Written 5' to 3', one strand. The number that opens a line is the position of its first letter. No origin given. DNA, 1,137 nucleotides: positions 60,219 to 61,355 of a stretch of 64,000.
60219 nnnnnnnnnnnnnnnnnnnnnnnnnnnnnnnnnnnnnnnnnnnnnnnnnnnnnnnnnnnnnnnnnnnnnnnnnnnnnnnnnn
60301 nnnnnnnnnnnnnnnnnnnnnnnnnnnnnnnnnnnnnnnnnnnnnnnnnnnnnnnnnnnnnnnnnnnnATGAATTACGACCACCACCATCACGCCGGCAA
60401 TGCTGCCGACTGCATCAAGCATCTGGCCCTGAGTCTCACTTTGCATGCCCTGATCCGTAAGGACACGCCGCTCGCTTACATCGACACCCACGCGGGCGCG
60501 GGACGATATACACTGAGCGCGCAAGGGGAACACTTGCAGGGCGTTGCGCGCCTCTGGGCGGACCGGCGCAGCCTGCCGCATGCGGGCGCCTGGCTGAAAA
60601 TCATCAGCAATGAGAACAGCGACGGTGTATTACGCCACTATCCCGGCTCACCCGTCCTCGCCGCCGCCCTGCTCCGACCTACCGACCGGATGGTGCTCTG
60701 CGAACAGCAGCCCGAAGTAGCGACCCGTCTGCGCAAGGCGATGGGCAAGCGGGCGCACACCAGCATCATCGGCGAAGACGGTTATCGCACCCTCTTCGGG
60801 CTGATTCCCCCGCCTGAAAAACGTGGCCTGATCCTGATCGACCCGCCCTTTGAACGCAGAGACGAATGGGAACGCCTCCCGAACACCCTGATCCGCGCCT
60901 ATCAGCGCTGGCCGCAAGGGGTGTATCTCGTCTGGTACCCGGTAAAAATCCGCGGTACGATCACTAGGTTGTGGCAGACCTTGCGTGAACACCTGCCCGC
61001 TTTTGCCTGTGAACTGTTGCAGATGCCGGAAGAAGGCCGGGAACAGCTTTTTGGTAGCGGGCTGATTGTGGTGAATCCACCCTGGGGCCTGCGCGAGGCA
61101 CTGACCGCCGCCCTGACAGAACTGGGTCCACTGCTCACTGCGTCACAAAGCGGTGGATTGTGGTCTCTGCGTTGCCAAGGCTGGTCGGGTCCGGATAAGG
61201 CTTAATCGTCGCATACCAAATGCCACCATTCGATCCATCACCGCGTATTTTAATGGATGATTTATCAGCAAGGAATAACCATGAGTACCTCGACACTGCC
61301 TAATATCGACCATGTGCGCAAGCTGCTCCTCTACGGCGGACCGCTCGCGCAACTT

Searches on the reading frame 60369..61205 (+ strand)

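Call 72: search_protein_families(library=pfam, proteins=[window:60369-61205:+], max_evalue=0.00001)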
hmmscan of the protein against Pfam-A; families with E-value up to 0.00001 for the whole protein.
window:60369-61205:+ (278 aa): 1 family
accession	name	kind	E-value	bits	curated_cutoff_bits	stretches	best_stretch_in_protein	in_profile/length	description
PF04378.19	RsmJ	-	1e-58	199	27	1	32-259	1-235/245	Ribosomal RNA large subunit methyltransferase D, RlmJ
